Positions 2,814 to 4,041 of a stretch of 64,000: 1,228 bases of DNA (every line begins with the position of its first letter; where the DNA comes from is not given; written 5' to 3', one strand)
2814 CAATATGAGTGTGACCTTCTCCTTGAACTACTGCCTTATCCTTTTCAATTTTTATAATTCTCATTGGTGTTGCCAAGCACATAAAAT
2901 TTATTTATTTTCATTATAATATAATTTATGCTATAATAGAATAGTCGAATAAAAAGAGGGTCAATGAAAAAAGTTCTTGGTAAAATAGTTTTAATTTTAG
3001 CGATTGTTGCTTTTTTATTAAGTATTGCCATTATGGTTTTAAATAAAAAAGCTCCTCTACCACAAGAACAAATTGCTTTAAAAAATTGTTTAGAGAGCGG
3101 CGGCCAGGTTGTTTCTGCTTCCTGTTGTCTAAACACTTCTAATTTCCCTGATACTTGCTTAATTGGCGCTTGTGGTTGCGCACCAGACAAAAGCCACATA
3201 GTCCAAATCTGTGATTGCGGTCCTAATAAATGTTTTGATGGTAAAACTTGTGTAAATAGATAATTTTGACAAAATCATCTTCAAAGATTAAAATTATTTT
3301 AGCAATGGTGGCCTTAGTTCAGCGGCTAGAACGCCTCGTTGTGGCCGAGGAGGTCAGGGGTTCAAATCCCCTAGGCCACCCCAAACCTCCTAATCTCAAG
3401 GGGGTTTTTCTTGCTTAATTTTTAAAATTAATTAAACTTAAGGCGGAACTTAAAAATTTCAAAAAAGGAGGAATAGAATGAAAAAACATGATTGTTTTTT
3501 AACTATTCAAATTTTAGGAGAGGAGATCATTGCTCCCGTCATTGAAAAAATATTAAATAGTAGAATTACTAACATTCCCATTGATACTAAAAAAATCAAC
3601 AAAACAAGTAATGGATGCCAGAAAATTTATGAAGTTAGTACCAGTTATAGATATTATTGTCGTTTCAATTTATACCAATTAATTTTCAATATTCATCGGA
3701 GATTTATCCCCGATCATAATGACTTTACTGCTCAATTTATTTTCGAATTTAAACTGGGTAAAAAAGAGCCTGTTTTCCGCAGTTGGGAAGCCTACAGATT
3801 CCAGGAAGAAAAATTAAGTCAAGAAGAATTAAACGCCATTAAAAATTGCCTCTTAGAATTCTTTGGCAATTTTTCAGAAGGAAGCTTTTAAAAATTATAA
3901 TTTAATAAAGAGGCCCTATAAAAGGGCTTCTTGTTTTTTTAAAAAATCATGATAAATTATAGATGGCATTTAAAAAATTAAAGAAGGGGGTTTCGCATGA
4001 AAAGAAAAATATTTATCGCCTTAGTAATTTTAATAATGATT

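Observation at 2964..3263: Cys-dense (10 Cys / ~55 aa) exported mini-protein next to tRNA-His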

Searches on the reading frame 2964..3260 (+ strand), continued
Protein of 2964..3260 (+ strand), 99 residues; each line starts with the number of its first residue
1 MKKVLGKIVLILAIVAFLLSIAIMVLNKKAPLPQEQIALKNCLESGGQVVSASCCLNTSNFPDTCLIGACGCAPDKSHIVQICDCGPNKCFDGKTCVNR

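Call 59: find_related_loci(query=A3, collection=viral_contigs, flank=4000)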
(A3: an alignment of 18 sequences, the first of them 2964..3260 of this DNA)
Query A3 (99 aa) in viral_contigs; peptide patterns used: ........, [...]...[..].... (x = any residue, [..] = any of these).
87 stretches matched a pattern, but none encodes a relative of the query by tblastn (E <= 1e-3).

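Call 62: search_protein_families(library=phrogs, proteins=[window:2964-3260:+], max_evalue=1)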
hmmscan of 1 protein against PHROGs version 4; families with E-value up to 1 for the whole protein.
window:2964-3260:+ (99 aa): 2 families
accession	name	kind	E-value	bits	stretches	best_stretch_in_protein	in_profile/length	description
phrog_31156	-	unknown function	0.015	16.1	1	13-73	12-68/86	-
phrog_16003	-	unknown function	0.05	14.9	1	8-55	4-53/158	-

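Call 63: search_protein_families(library=padloc, proteins=[window:2964-3260:+], max_evalue=1)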
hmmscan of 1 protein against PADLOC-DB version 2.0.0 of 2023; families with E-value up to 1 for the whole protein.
window:2964-3260:+ (99 aa): 0 families

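Call 65: search_protein_families(library=pfam, proteins=[L001:1080-1334:+], max_evalue=0.1)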
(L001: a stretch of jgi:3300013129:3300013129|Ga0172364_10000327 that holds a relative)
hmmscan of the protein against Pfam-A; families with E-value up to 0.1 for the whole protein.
L001:1080-1334:+ (85 aa): 0 families

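Call 74: find_encoding_contigs(protein=P0006, flank=5000, max_places=1)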
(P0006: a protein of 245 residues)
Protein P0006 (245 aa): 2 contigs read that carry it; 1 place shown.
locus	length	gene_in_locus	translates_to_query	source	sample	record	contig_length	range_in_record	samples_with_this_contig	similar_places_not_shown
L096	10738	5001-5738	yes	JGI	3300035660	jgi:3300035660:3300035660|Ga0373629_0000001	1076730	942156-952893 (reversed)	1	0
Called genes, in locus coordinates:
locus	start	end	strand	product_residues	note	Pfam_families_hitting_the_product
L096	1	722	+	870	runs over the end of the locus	PF00690:Cation_ATPase_N, PF00122:E1-E2_ATPase, PF00702:Hydrolase, PF13246:Cation_ATPase, PF12710:HAD (weak), PF00689:Cation_ATPase_C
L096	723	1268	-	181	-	PF01928:CYTH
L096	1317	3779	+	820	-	PF01839:FG-GAP (faint), PF13517:FG-GAP_3 (weak)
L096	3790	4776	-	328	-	PF00413:Peptidase_M10, PF07705:CARDB (weak)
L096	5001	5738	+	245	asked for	-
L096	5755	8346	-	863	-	PF01011:PQQ (faint), PF13360:PQQ_2 (weak), PF13570:Beta-prop_ACSF4, PF13360:PQQ_2, PF13570:Beta-prop_ACSF4, PF13360:PQQ_2, PF06739:SBBP (weak)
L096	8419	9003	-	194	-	-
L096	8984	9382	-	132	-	PF07883:Cupin_2, PF02311:AraC_binding (weak)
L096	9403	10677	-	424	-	PF00079:Serpin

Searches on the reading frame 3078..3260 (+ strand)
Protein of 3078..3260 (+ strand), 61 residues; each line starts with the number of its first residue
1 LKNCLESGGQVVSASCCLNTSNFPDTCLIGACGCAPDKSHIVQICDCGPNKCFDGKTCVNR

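Call 26: find_homologous_proteins(query=A2, max_evalue=0.00001)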
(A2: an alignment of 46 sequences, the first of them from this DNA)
Query A2 (46 sequences) (61 aa, profile of the alignment): 53 proteins with E <= 0.00001 among 132 candidates.
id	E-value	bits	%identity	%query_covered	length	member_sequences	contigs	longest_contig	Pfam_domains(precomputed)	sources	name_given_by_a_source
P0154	5.8e-21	93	55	92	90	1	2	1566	-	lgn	-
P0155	5.9e-21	93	56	97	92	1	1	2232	-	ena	-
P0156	6.0e-21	93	60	98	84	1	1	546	-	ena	-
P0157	6.8e-21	92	62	95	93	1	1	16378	-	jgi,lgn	jgi:hypothetical protein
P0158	9.9e-21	92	53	95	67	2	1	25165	-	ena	-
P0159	1.4e-20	91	60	90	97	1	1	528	-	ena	-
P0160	1.9e-20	91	57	95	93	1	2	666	-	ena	-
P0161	2.6e-20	90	69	97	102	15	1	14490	-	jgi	-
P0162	4.7e-20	90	53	95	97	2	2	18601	-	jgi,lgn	jgi:hypothetical protein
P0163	5.9e-20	89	50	95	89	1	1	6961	-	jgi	-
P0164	6.1e-20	89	53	93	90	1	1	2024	-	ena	-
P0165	6.9e-20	89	58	93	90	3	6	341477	-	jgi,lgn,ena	jgi:hypothetical protein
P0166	8.5e-20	89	60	93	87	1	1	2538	-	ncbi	-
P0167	9.4e-20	89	57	92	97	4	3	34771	-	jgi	jgi:uncharacterized protein YceK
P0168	9.5e-20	89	53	95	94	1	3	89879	-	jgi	jgi:hypothetical protein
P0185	1.6e-18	85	62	95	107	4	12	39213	-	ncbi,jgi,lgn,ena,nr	ncbi:MAG TPA: hypothetical protein PLB74_01910 [Candidatus Paceibacterota bacterium]|nr:hypothetical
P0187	2.3e-18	84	53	98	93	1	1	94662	-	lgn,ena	-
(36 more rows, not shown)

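Call 27: find_encoding_contigs(protein=P0165, flank=5000, max_places=2)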
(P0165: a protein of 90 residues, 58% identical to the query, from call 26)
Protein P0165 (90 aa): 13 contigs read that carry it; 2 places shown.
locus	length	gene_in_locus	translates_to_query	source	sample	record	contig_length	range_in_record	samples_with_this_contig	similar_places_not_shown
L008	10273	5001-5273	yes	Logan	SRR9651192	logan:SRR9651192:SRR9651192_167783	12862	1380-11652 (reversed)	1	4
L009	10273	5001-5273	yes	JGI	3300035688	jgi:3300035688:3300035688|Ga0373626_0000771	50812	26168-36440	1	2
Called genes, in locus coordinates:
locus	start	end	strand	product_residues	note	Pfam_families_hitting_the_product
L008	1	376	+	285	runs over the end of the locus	PF01171:ATP_bind_3, PF03054:tRNA_Me_trans, PF06508:QueC (weak)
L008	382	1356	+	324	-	PF02568:ThiI, PF03054:tRNA_Me_trans, PF18297:NFACT-R_2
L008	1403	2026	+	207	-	-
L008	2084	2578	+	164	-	PF24034:DUF7343, PF12802:MarR_2 (weak)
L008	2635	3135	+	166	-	PF01327:Pep_deformylase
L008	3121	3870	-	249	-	-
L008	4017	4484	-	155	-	PF09719:C_GCAxxG_C_C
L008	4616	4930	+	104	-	-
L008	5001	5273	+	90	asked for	-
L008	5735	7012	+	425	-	PF02683:DsbD_TM, PF13386:DsbD_2, PF13473:Cupredoxin_1 (faint)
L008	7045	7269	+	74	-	PF00403:HMA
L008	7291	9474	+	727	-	PF00403:HMA, PF00122:E1-E2_ATPase, PF00702:Hydrolase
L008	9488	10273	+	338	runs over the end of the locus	PF25011:VSR_TRX, PF13462:Thioredoxin_4 (weak)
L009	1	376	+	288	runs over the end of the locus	PF01171:ATP_bind_3, PF03054:tRNA_Me_trans, PF06508:QueC (weak)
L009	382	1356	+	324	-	PF02568:ThiI, PF03054:tRNA_Me_trans, PF18297:NFACT-R_2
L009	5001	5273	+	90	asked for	-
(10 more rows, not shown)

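Call 29: find_encoding_contigs(protein=P0187, flank=5000, max_places=2)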
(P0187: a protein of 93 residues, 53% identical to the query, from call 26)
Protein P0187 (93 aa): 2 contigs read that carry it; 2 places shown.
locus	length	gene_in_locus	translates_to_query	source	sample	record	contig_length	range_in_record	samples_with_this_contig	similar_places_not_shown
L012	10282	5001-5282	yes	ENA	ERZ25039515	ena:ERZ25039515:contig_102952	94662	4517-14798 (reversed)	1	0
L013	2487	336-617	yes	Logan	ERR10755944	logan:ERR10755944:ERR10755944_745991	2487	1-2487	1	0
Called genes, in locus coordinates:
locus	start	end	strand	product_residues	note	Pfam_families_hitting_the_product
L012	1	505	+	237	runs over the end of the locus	PF02463:SMC_N (faint), PF00005:ABC_tran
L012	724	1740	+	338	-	PF12704:MacB_PCD, PF02687:FtsX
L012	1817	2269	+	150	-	-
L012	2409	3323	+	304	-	PF04055:Radical_SAM, PF13353:Fer4_12, PF00037:Fer4 (faint), PF12797:Fer4_2 (faint), PF13237:Fer4_10 (weak), PF14697:Fer4_21 (weak), PF12838:Fer4_7 (weak), PF13187:Fer4_9 (weak), +2 more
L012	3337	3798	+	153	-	-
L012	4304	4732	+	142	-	-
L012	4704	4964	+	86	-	-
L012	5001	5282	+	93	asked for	-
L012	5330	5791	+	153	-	PF18967:PycTM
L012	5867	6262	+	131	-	-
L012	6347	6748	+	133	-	PF07883:Cupin_2, PF02311:AraC_binding (weak)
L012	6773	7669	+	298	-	PF10648:Gmad2, PF10646:Germane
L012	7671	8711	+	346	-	PF04055:Radical_SAM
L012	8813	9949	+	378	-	PF01565:FAD_binding_4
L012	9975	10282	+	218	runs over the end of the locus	PF02913:FAD-oxidase_C, PF13183:Fer4_8, PF13187:Fer4_9 (faint), PF13534:Fer4_17 (weak)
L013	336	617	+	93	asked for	-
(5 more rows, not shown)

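Call 30: find_encoding_contigs(protein=P0185, flank=5000, max_places=2)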
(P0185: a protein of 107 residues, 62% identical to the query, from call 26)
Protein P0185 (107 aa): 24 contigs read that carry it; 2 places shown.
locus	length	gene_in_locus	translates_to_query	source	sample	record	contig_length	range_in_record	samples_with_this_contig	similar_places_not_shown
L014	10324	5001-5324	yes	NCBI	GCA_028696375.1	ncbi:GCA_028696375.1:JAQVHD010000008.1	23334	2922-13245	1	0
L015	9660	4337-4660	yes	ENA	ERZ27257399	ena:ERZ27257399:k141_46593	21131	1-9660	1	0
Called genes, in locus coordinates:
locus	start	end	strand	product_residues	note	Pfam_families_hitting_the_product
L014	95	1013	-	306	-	PF21760:SecD_1st, PF22599:SecDF_P1_head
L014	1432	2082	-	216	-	PF02511:Thy1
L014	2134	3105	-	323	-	PF02195:ParB_N, PF17762:HTH_ParB, PF23552:ParB_C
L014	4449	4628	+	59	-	PF04014:MazE_antitoxin (weak)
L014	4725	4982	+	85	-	-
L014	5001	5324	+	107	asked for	-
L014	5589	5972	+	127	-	-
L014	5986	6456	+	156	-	-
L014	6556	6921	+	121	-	-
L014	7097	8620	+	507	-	PF12072:RNase_Y_N, PF00013:KH_1 (weak), PF08668:HDOD (faint), PF01966:HD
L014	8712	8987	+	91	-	PF00216:Bac_DNA_binding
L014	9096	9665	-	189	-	PF04542:Sigma70_r2, PF08281:Sigma70_r4_2, PF04545:Sigma70_r4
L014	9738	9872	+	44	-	PF00468:Ribosomal_L34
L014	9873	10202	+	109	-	PF00825:Ribonuclease_P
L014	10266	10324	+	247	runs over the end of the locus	PF02096:60KD_IMP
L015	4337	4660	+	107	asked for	-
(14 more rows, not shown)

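Call 31: predict_structure(alignment_id=A2)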
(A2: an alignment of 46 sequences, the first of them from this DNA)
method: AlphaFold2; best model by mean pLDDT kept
length: 61 residues; sequences in the alignment: 46
mean_pLDDT: 93.4   pTM: 0.72
mean pLDDT of the five models: 93.4, 93.3, 93.1, 91.3, 90.1
residues with pLDDT >= 90: 52; 70-90: 9; 50-70: 0; < 50: 0
segments of 3 or more residues with pLDDT < 50: none
pLDDT, mean of each block of 10 residues (from residue 1): 95 95 91 90 96 96 86
secondary structure, 60 per line:
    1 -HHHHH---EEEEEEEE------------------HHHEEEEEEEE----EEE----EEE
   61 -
elements in order: H2-6 E10-17 E39-46 E51-53 E58-60

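Call 33: fold_search(model_id=the predicted structure, library=pdb)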
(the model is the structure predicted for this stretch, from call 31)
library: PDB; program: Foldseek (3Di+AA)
matches with E <= 10: 6; with E <= 0.001: 0
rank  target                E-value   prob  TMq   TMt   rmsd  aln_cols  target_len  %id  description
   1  7c28_A                6.1e+00  0.02  0.25  0.24   8.7        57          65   12  Unusual quaternary structure of a homodimeric synergistic toxin from mamba snake venom (released 2020-10-14)
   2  7c28_B                6.5e+00  0.02  0.23  0.24   9.0        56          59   14  Unusual quaternary structure of a homodimeric synergistic toxin from mamba snake venom (released 2020-10-14)
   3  8vp5_A                6.5e+00  0.01  0.18  0.04  10.9        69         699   10  Cryo-EM structure of the ABC transporter PCAT1 bound with ADP and Substrate (released 2024-10-30)
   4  7t55_A                6.5e+00  0.01  0.18  0.03  11.3        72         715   12  Cryo-EM structure of PCAT1 in the inward-facing wide conformation under ATP turnover condition (released 2022-02-02)
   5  7tr6_I                7.8e+00  0.01  0.16  0.05   9.4        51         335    6  Cascade complex from type I-A CRISPR-Cas system (released 2022-08-10)
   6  8vp5_B                9.4e+00  0.01  0.19  0.04  10.9        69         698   10  Cryo-EM structure of the ABC transporter PCAT1 bound with ADP and Substrate (released 2024-10-30)

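Call 39: fold_search(model_id=the predicted structure, library=viral)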
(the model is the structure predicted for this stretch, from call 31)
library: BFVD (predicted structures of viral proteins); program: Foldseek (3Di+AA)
matches with E <= 10: 11; with E <= 0.001: 0
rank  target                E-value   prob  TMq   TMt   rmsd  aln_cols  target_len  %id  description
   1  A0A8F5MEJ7            6.9e+00  0.01  0.17  0.06  11.6        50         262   14  (no name in the UniProt tables at hand)
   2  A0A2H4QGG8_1          7.8e+00  0.01  0.16  0.01  10.2        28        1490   11  (no name in the UniProt tables at hand)
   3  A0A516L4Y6            7.8e+00  0.01  0.14  0.08  11.8        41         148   20  (no name in the UniProt tables at hand)
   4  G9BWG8                8.3e+00  0.06  0.33  0.04   5.0        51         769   12  (no name in the UniProt tables at hand)
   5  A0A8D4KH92            8.3e+00  0.01  0.21  0.10  14.8        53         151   15  (no name in the UniProt tables at hand)
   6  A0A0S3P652            8.8e+00  0.01  0.16  0.14  13.0        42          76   19  Major capsid protein VP1 (Fragment) [JC polyomavirus]
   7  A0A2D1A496            9.3e+00  0.03  0.17  0.15   2.4        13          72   31  Uncharacterized protein [Rhodococcus phage Trina]
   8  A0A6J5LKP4            9.9e+00  0.02  0.29  0.25   8.8        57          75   14  Uncharacterized protein [uncultured Caudovirales phage]
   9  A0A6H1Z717            9.9e+00  0.02  0.23  0.23   6.5        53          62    9  (no name in the UniProt tables at hand)
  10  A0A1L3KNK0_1          9.9e+00  0.01  0.15  0.01   9.1        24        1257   12  (no name in the UniProt tables at hand)
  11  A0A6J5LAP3            9.9e+00  0.01  0.17  0.07  10.7        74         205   14  Uncharacterized protein [uncultured Caudovirales phage]

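Call 64: search_solved_structures(query=A2, max_evalue=10, show_alignments=2)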
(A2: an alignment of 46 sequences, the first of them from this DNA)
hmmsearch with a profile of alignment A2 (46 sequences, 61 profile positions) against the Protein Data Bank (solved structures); distinct sequences matched with E-value up to 10: 2.
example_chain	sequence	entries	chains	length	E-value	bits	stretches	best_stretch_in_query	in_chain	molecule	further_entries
7ar9_p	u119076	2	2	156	1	13.2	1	2-30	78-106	PDSW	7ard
1tpg_A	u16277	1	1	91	6.7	10.6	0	32-60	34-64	T-PLASMINOGEN ACTIVATOR F1-G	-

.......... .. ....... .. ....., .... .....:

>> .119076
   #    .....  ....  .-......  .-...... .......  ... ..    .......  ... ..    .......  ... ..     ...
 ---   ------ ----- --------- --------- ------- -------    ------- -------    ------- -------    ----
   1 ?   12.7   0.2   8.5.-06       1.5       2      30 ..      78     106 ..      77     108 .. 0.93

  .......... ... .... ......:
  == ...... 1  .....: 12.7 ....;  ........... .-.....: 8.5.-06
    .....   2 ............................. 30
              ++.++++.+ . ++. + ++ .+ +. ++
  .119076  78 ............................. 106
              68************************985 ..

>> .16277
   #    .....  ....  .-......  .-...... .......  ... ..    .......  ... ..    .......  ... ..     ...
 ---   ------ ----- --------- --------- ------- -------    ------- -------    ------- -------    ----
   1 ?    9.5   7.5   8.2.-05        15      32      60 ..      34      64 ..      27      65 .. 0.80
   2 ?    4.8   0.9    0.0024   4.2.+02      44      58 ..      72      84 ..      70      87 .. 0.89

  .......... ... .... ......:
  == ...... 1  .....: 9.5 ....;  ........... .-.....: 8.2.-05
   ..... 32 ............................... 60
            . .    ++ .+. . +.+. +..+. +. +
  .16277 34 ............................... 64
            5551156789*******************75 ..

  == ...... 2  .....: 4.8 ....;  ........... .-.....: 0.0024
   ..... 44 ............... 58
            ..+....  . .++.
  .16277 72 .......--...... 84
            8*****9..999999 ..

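Call 65: search_protein_families(library=pfam, proteins=[L014:4725-4979:+, L014:5589-5969:+, L014:5986-6453:+, L014:6556-6918:+, L008:4616-4927:+, L012:4704-4961:+, L012:5330-5788:+], max_evalue=0.1)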
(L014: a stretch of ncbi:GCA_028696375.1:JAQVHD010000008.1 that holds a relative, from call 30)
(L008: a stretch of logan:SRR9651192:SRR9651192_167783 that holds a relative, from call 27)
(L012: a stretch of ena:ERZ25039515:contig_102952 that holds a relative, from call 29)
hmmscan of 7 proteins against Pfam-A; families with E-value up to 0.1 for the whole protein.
L014:4725-4979:+ (85 aa): 0 families

L014:5589-5969:+ (127 aa): 0 families

L014:5986-6453:+ (156 aa): 0 families

L014:6556-6918:+ (121 aa): 1 family
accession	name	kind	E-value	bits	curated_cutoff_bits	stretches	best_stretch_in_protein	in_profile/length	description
PF10654.15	DUF2481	-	0.039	14.5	27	0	25-59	60-93/126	Protein of unknown function (DUF2481)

L008:4616-4927:+ (104 aa): 0 families

L012:4704-4961:+ (86 aa): 0 families

L012:5330-5788:+ (153 aa): 1 family
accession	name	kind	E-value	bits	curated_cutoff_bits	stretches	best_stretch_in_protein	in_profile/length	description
PF18967.5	PycTM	-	8.2e-06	26.6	27.2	1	48-143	11-107/107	Pycsar effector protein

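Call 75: find_encoding_contigs(protein=P0168, flank=5000, max_places=1)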
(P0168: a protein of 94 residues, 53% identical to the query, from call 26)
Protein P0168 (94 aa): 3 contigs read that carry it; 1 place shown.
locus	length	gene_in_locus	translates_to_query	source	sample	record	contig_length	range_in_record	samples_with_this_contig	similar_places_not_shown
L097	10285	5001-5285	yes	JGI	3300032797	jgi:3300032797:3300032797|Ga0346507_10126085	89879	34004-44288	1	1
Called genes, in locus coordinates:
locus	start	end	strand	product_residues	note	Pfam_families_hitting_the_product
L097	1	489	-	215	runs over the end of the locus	-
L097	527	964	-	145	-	PF02643:DUF192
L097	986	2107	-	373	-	PF02812:ELFV_dehydrog_N, PF00208:ELFV_dehydrog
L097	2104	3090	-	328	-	PF00890:FAD_binding_2 (faint), PF01134:GIDA (faint), PF01266:DAO (faint), PF01946:Thi4 (faint), PF07992:Pyr_redox_2, PF12831:FAD_oxidored (weak), PF13738:Pyr_redox_3, PF00070:Pyr_redox, +2 more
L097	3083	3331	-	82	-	PF13192:Thioredoxin_3, PF00462:Glutaredoxin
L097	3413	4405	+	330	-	-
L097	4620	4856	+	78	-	-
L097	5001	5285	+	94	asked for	-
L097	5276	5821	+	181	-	-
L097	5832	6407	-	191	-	-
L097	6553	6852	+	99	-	-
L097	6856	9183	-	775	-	PF01326:PPDK_N, PF00391:PEP-utilizers, PF02896:PEP-utilizers_C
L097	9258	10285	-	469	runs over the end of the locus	PF00382:TFIIB (faint)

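Call 77: search_dna_similar(query=window:3078-3260:+, collection=plasmids, mode=protein, max_evalue=0.001, max_rows=10)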
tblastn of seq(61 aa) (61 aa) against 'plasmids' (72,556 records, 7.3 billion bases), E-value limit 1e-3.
No match.

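Call 78: search_dna_similar(query=window:3078-3260:+, collection=phages, mode=protein, max_evalue=0.001, max_rows=10)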
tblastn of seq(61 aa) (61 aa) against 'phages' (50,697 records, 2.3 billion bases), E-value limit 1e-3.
No match.

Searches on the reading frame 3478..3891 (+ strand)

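Call 15: search_protein_families(library=pfam, proteins=[window:3478-3891:+], max_evalue=0.1)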
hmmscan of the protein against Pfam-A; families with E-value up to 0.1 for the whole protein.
window:3478-3891:+ (137 aa): 1 family
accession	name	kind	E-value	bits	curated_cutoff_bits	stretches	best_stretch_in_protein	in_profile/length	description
PF23257.1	DUF7071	-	0.043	14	27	0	10-27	7-24/68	Domain of unknown function (DUF7071)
